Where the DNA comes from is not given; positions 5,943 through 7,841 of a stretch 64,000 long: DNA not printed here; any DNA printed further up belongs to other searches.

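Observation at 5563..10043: Two-component system in one overlapping operon with an isoprenoid-synthase-like enzyme and idi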

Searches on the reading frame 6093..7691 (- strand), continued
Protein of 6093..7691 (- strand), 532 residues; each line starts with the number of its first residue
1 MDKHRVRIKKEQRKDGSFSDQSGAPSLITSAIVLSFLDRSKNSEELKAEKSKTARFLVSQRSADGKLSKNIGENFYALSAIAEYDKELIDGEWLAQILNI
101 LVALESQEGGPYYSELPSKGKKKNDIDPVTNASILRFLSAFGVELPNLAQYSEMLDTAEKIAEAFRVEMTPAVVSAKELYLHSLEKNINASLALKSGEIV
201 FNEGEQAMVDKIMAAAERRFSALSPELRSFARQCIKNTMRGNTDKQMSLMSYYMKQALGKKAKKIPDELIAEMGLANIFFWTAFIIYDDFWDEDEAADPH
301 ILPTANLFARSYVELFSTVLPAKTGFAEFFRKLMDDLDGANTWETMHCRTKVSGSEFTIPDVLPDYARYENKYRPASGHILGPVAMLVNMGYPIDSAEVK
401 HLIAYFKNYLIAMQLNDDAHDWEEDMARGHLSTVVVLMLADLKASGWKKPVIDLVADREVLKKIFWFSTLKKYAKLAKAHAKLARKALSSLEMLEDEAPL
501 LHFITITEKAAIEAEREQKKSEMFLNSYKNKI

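Call 30: search_protein_representatives(protein=window:6093-7691:-)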
Query: 532 residues. Proteins with E-value up to 0.001 (for the whole library): 1415; up to 1e-10: 1194; up to 1e-30: 746. The best 150 are listed.
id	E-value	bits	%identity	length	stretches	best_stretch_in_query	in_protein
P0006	4.5e-186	636.1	56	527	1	6-529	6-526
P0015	1.6e-161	555.1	54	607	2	178-528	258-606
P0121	5.2e-147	507.2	53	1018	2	195-528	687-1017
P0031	1.6e-143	495.7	48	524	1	7-530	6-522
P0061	1.3e-130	453.2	48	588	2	197-529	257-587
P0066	1.4e-129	449.7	46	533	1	7-529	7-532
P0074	1.4e-127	443.1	51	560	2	201-527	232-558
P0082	1.4e-126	439.8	53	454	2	202-529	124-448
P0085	7.8e-126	437.4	44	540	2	154-530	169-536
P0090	4.4e-125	434.9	52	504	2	199-526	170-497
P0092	5.7e-125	434.5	45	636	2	204-529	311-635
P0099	3.5e-124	431.9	50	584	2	198-528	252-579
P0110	1.2e-122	426.9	49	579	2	149-529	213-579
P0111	1.4e-122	426.7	49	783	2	198-488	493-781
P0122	1.3e-120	420.2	47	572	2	197-530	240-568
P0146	7.7e-83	295.6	37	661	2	202-529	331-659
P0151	1.1e-79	285.2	37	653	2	153-528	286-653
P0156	1.0e-76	275.4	36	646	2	182-530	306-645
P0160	7.2e-72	259.4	37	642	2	208-530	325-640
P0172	2.8e-67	244.3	32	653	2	200-529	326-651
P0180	6.7e-66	239.7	33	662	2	205-528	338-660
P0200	1.2e-61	225.6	33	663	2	211-528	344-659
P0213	1.1e-59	219.3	34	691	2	199-528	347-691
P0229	2.0e-58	215.1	31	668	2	174-528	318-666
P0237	1.8e-57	211.9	30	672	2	199-527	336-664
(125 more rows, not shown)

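Call 31: search_protein_families(library=pfam, proteins=[P0121, P0172, P0180, P0200, P0213, P0146, P0237, P0030, P0015], max_evalue=0.01)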
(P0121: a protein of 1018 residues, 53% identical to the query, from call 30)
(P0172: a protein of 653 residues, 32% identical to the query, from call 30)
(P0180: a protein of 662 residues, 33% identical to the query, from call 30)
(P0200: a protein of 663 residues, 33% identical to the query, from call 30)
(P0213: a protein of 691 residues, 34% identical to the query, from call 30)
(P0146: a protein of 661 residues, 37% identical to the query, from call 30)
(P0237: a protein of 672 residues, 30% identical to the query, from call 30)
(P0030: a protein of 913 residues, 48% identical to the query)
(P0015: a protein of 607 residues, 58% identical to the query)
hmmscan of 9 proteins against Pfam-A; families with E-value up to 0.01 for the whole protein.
P0121 (1018 aa): 4 families
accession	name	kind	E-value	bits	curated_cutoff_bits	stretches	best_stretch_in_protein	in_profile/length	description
PF02518.31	HATPase_c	-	1.1e-19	71.4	26.4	1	352-465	1-110/111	Histidine kinase-, DNA gyrase B-, and HSP90-like ATPase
PF14501.12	HATPase_c_5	-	2.6e-07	30.9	22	1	356-452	5-92/102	GHKL domain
PF03419.18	Peptidase_U4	-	0.0037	17.1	28.4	1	67-231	35-163/284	Sporulation factor SpoIIGA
PF13243.12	SQHop_cyclase_C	-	0.0046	16.5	26.1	0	464-532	156-223/319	Squalene-hopene cyclase C-terminal domain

P0172 (653 aa): 0 families

P0180 (662 aa): 0 families

P0200 (663 aa): 0 families

P0213 (691 aa): 0 families

P0146 (661 aa): 1 family
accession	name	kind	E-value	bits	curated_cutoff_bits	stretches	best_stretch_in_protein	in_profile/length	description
PF02471.22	OspE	-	0.0017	19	25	0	24-73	44-95/107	Borrelia outer surface protein E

P0237 (672 aa): 0 families

P0030 (913 aa): 2 families
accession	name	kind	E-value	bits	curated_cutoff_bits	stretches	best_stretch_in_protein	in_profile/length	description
PF02518.31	HATPase_c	-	1.5e-19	70.9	26.4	1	247-360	1-110/111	Histidine kinase-, DNA gyrase B-, and HSP90-like ATPase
PF14501.12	HATPase_c_5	-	3.9e-06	27.2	22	1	251-348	5-93/102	GHKL domain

P0015 (607 aa): 0 families

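Call 32: list_cluster_members(proteins=[P0172, P0180, P0200, P0213, P0237, P0146, P0121, P0229])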
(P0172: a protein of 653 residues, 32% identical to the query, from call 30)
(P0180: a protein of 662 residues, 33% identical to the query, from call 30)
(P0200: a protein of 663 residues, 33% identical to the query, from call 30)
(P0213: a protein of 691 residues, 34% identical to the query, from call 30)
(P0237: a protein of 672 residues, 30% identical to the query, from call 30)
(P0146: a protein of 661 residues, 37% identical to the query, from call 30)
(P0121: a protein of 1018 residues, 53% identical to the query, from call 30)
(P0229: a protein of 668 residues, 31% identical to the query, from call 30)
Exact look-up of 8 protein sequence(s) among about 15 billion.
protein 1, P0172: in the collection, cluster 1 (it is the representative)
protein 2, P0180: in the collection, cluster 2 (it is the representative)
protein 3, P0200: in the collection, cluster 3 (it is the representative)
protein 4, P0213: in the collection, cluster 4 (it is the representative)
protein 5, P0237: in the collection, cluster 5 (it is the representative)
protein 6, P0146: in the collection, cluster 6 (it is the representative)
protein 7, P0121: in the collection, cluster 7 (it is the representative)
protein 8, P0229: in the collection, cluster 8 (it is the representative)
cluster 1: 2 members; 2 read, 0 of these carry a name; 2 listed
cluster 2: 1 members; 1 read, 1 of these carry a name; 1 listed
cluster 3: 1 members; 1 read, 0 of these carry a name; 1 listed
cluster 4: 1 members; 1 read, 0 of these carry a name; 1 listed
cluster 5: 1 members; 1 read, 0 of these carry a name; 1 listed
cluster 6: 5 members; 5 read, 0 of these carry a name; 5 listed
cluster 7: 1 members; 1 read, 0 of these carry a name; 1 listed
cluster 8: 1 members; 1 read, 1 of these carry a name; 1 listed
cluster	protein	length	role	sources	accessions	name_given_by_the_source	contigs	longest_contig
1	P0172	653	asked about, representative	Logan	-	-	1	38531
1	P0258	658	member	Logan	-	-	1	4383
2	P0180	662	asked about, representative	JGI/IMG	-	hypothetical protein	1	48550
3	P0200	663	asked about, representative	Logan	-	-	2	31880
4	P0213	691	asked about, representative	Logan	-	-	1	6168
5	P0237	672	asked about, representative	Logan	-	-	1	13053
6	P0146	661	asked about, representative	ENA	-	-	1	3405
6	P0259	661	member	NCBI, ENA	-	-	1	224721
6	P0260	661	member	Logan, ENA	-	-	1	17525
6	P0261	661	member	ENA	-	-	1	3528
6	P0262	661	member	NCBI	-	-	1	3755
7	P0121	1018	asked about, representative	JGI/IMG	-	-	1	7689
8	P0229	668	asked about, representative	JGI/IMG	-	hypothetical protein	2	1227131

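Call 33: find_encoding_contigs(protein=P0229, flank=6000, max_places=1)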
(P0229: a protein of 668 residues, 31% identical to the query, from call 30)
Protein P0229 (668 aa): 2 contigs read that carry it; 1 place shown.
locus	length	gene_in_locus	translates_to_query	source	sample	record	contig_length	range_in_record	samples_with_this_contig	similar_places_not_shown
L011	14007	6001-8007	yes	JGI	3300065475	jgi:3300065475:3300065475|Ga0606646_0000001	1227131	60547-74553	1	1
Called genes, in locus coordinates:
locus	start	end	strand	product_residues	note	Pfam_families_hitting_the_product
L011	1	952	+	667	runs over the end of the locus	-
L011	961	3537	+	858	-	PF18915:DUF5667 (weak)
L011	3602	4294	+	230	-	PF00072:Response_reg, PF00486:Trans_reg_C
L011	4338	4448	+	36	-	-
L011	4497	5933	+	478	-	PF02518:HATPase_c, PF14501:HATPase_c_5 (faint)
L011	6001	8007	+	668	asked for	-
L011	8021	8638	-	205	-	PF04170:NlpE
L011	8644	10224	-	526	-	-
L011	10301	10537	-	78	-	-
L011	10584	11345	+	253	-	-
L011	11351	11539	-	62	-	-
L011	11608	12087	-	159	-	PF03449:GreA_GreB_N, PF01272:GreA_GreB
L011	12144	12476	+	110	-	PF01035:DNA_binding_1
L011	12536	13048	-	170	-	PF00376:MerR, PF13411:MerR_1, PF09278:MerR-DNA-bind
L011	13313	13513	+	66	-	-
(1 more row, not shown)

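Call 34: find_encoding_contigs(protein=P0180, flank=6000, max_places=1)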
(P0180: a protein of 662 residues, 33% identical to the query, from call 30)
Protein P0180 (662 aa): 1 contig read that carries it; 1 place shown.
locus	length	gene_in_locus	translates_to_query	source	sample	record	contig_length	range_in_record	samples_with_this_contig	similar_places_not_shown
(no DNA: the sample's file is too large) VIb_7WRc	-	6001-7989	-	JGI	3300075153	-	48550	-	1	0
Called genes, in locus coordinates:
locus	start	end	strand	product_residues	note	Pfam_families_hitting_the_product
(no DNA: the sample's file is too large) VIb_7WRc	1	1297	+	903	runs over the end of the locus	PF07517:SecA_DEAD, PF01043:SecA_PP_bind, PF21090:P-loop_SecA, PF07516:SecA_SW, PF02810:SEC-C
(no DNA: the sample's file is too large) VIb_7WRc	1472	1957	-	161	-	PF00300:His_Phos_1 (faint)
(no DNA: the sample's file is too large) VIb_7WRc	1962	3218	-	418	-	PF08323:Glyco_transf_5 (faint), PF13439:Glyco_transf_4, PF13477:Glyco_trans_4_2, PF13579:Glyco_trans_4_4, PF20706:GT4-conflict, PF00534:Glycos_transf_1, PF13692:Glyco_trans_1_4, PF13524:Glyco_trans_1_2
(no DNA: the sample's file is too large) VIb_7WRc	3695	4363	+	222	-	PF00072:Response_reg, PF00486:Trans_reg_C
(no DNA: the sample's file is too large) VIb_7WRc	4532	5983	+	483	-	PF02518:HATPase_c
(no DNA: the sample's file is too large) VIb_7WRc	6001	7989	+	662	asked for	-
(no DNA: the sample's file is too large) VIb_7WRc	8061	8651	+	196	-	PF00156:Pribosyltran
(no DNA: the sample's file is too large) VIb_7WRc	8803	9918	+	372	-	?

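Call 42: find_related_loci(query=A1, collection=genome_contigs, flank=7000)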
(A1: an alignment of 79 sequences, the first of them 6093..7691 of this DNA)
Query A1 (532 aa) in genome_contigs; peptide patterns used: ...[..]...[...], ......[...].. (x = any residue, [..] = any of these).
139 stretches matched a pattern; 112 encode a relative of the query (tblastn E <= 1e-3); the best 80 are kept; 79 distinct loci.
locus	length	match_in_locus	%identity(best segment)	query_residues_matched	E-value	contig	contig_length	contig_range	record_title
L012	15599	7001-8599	57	1-529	0e+0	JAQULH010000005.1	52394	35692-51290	MAG: Patescibacteria group bacterium isolate STD1_126 NODE_1213_length_52394_cov_11.274016_Sandtown_D1, whole genome sho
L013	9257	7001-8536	43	6-529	5e-137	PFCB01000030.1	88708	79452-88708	MAG: Candidatus Magasanikbacteria bacterium CG10_big_fil_rev_8_21_14_0_10_47_10 CG10_8_21_14_0.10_scaffold_457_c, whole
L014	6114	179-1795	43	10-528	2e-133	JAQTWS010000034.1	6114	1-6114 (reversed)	MAG: Candidatus Paceibacterota bacterium isolate STC_116 NODE_35691_length_6114_cov_6.292968_Sandtown_C, whole genome sh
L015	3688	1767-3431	43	10-527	8e-135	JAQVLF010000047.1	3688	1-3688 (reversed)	MAG: Candidatus Paceibacterota bacterium isolate STF1_103 NODE_112355_length_3688_cov_11.954226_Sandtown_F1, whole genom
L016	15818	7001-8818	58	1-528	5e-130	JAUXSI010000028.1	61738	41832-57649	MAG: Candidatus Moraniibacteriota bacterium isolate C12_metabat.bin.56 C12_k141_677450, whole genome shotgun sequence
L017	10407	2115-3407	49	89-528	4e-129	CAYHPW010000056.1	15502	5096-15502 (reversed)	MAG TPA_asm: uncultured Bacteriovoracaceae bacterium isolate ERP119705_co14_164 genome assembly, contig: NODE_4257_lengt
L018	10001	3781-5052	49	83-530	5e-128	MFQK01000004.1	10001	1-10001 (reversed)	MAG: Candidatus Magasanikbacteria bacterium RIFCSPLOWO2_02_FULL_44_11 rifcsplowo2_02_scaffold_13082, whole genome shotgu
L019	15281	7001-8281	47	70-528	6e-128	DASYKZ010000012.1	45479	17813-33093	MAG TPA_asm: Candidatus Paceibacterota bacterium isolate SMAG_U4335 k141_2472871, whole genome shotgun sequence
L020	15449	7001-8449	46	68-530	3e-127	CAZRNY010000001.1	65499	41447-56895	MAG TPA_asm: uncultured Candidatus Saccharibacteria bacterium isolate binchicken_co220_50 genome assembly, contig: NODE_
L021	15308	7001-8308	49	83-528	6e-127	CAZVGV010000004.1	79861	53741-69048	MAG TPA_asm: uncultured Gammaproteobacteria bacterium isolate SRP219642_co6_390 genome assembly, contig: NODE_152_length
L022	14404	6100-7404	48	87-530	2e-126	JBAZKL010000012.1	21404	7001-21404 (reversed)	MAG: Candidatus Omnitrophota bacterium isolate SO_2017_LW4_142 scaffold_4943_c1_LW137-91_2017, whole genome shotgun sequ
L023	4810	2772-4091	47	56-528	3e-127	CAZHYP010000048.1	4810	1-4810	MAG TPA_asm: uncultured Gammaproteobacteria bacterium isolate SRP192927_co4_803 genome assembly, contig: NODE_50851_leng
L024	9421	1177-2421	48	86-521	5e-123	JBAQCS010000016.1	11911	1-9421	MAG: Patescibacteria group bacterium isolate MFD12010_ilm_asm_bin15 k127_21350, whole genome shotgun sequence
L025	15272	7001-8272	45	68-528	8e-122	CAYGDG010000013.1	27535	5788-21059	MAG TPA_asm: uncultured Candidatus Saccharibacteria bacterium isolate ERP113451_co1_245 genome assembly, contig: NODE_19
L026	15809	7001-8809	57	7-530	3e-121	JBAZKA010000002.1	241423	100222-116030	MAG: Patescibacteria group bacterium isolate SO_2017_LW4_132 scaffold_143_c1_LW137-91_2017, whole genome shotgun sequenc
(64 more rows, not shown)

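Call 60: search_protein_families(library=pfam, alignment_id=A1, max_evalue=0.1)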
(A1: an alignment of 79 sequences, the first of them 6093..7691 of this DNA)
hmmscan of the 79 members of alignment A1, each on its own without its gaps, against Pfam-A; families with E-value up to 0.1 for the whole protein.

A. member 1, window:6093-7691:- (532 aa): 0 families

B. families by the number of members that match (of 79 scanned): 32 families (the first 25 are shown)
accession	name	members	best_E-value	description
PF00432.27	Prenyltrans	9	0.00062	Prenyltransferase alpha-alpha toroid domain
PF13243.12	SQHop_cyclase_C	8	0.0052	Squalene-hopene cyclase C-terminal domain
PF00348.22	polyprenyl_synt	5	0.013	Polyprenyl synthetase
PF03936.21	Terpene_synth_C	4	0.034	Terpene synthase family, metal binding domain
PF22928.2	INTS1_R4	3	0.0035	Integrator complex subunit 1, R4 domain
PF19086.5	Terpene_syn_C_2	3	0.015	Terpene synthase family 2, C-terminal metal binding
PF15011.11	CA109-like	3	0.023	Ribosome biogenesis protein C1orf109-like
PF07453.19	NUMOD1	3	0.023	NUMOD1 domain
PF07678.20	TED_complement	2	0.061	A-macroglobulin TED domain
PF05120.17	GvpG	2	0.093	Gas vesicle protein G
PF18558.8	HTH_51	1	0.00098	Methyltransferase, Helix-turn-helix domain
PF03344.20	Daxx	1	0.011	Daxx N-terminal Rassf1C-interacting domain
PF18903.5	DUF5659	1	0.013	Domain of unknown function (DUF5659)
PF08815.15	Nuc_rec_co-act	1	0.014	Nuclear receptor coactivator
PF21901.1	TMEM87A-B_GOLD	1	0.017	TMEM87A/B, GOLD domain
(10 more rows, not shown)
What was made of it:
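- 7077..7691 (-): X, N-terminal domain (residues 1-205): partial alpha/alpha-toroid, a degenerate class II terpene-cyclase-like remnant without DxDD. Family members give sub-threshold Prenyltrans and SQHop_cyclase_C hits (call 60).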

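Call 92: find_encoding_contigs(protein=P0030, flank=4000, max_places=3)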
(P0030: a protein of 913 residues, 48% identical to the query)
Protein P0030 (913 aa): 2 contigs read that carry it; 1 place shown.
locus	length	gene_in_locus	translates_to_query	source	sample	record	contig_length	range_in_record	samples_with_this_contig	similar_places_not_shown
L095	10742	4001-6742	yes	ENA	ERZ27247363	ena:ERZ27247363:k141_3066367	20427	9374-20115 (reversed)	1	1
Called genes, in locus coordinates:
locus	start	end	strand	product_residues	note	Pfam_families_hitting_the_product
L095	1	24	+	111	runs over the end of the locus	?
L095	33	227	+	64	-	PF12844:HTH_19, PF13443:HTH_26 (weak), PF01381:HTH_3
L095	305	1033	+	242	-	PF08713:DNA_alkylation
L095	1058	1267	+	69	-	-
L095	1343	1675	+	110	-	PF24709:DUF7670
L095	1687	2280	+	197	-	PF00173:Cyt-b5 (weak)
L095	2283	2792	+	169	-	PF00293:NUDIX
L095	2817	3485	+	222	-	PF00072:Response_reg, PF00486:Trans_reg_C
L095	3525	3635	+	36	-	-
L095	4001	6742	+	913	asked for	PF02518:HATPase_c, PF14501:HATPase_c_5 (weak)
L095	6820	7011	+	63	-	PF10122:Zn_ribbon_Com (weak)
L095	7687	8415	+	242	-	-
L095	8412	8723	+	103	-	-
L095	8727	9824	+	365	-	PF02743:dCache_1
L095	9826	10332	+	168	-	-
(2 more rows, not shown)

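Call 110: search_protein_families(library=pfam, proteins=[P0229, P0172, P0180, P0200, P0213, P0237, P0146, P0151, P0156, P0160], max_evalue=1)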
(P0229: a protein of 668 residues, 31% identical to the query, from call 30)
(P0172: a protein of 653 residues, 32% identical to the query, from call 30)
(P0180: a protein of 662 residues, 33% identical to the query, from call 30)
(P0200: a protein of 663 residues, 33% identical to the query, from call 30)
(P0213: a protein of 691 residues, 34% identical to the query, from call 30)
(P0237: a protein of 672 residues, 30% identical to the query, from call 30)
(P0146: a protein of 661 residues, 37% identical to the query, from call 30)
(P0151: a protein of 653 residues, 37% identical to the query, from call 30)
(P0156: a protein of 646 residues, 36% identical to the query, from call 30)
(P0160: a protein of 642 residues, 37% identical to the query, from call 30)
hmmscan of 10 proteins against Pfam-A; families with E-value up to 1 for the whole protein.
P0229 (668 aa): 2 families
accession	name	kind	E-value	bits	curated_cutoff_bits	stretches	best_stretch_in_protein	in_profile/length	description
PF07678.20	TED_complement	-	0.0023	17.5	22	1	12-90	110-191/312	A-macroglobulin TED domain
PF19086.5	Terpene_syn_C_2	-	0.016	15.4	23.7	1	428-579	6-173/199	Terpene synthase family 2, C-terminal metal binding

P0172 (653 aa): 1 family
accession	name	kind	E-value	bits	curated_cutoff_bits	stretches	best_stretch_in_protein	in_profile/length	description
PF23102.1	Zf-C2H2_ZNF451_2nd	-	0.061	13.7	30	1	304-323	6-25/39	Second Zinc fingers C2H2 type, ZNF451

P0180 (662 aa): 1 family
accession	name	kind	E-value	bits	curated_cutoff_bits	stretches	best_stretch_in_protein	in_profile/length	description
PF07678.20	TED_complement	-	0.094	12.2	22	1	13-125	59-168/312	A-macroglobulin TED domain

P0200 (663 aa): 2 families
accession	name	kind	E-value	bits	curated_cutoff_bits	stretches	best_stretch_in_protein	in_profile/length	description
PF07678.20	TED_complement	-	0.028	14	22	1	8-81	113-188/312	A-macroglobulin TED domain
PF20769.2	YPEB_N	-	0.16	12.4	27.3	1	602-647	45-90/136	YpeB N-terminal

P0213 (691 aa): 1 family
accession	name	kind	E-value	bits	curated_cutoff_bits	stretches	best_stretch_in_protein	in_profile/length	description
PF23256.1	CHX17_2nd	-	0.26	12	27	1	23-58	92-127/141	Plant cation/H(+) antiporter domain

P0237 (672 aa): 0 families

P0146 (661 aa): 1 family
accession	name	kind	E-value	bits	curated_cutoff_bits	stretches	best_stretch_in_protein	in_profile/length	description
PF02471.22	OspE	-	0.0017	19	25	0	24-73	44-95/107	Borrelia outer surface protein E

P0151 (653 aa): 1 family
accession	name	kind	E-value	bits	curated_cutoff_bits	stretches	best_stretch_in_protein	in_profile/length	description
PF07678.20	TED_complement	-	0.067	12.7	22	1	15-83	119-190/312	A-macroglobulin TED domain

P0156 (646 aa): 4 families
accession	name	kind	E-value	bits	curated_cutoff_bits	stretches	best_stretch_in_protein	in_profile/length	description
PF13243.12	SQHop_cyclase_C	-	0.00093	18.8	26.1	1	4-26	158-180/319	Squalene-hopene cyclase C-terminal domain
PF19086.5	Terpene_syn_C_2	-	0.0074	16.5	23.7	1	402-547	6-167/199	Terpene synthase family 2, C-terminal metal binding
PF02583.22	Trns_repr_metal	-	0.0098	16.7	22.8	1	588-633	28-72/78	Metal-sensitive transcriptional repressor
PF07678.20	TED_complement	-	0.16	11.4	22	0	5-76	114-188/312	A-macroglobulin TED domain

P0160 (642 aa): 2 families
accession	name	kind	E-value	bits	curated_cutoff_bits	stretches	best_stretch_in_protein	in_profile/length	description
PF13243.12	SQHop_cyclase_C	-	9.5e-06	25.3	26.1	2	234-276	246-289/319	Squalene-hopene cyclase C-terminal domain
PF07678.20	TED_complement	-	0.00094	18.8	22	1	4-65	115-182/312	A-macroglobulin TED domain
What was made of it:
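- On Class II terpene cyclase (N-terminal domain of X): A long-form member (P0160) reaches 25.3 bits on SQHop_cyclase_C against a cut-off of 26.1 (call 110).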
